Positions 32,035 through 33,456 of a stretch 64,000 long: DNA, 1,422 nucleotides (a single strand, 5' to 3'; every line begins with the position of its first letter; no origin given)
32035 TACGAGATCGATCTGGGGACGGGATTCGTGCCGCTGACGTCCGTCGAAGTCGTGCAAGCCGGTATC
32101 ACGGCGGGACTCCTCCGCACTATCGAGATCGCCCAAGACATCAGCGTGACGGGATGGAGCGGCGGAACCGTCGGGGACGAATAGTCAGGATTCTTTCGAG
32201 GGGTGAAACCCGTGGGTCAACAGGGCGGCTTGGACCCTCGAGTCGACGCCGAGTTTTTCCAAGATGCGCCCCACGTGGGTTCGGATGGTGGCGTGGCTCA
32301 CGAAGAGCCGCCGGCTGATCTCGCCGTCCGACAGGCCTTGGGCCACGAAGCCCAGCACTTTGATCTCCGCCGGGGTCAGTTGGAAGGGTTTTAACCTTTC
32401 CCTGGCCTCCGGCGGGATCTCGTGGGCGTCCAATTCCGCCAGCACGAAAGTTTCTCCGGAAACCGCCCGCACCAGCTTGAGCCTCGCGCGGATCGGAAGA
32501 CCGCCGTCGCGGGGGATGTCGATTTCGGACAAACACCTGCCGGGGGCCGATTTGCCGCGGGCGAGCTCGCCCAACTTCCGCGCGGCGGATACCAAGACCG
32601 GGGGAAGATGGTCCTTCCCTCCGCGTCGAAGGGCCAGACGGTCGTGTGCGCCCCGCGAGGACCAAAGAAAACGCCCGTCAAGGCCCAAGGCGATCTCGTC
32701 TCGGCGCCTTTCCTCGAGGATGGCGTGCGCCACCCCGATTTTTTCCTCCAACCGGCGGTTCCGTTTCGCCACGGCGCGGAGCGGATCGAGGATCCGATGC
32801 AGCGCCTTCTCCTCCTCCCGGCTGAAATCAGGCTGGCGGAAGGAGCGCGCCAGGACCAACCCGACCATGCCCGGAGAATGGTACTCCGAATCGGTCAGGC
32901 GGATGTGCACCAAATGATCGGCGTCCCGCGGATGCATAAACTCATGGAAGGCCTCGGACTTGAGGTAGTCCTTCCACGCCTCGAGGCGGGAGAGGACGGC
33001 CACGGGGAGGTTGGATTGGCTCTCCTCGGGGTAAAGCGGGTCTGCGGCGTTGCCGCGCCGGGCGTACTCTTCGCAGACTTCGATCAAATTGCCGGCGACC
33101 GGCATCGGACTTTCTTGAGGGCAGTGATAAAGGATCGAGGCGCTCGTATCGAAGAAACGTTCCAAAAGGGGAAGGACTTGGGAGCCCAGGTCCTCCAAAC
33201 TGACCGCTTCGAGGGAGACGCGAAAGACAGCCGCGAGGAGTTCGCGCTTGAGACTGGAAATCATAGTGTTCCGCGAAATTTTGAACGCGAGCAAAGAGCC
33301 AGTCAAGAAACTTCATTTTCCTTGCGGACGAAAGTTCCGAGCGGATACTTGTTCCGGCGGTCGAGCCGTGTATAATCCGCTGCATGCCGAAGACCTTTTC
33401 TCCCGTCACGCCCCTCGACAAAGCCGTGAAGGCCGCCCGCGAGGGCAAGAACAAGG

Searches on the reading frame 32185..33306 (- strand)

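Call 80: search_protein_families(library=pfam, proteins=[window:32185-33306:-], max_evalue=0.0001)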
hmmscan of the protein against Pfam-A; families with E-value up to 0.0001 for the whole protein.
window:32185-33306:- (373 aa): 1 family
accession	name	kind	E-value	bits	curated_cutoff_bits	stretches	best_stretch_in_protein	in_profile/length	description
PF00196.25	GerE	-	3.7e-15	55.7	23.5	1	309-363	2-56/57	Bacterial regulatory proteins, luxR family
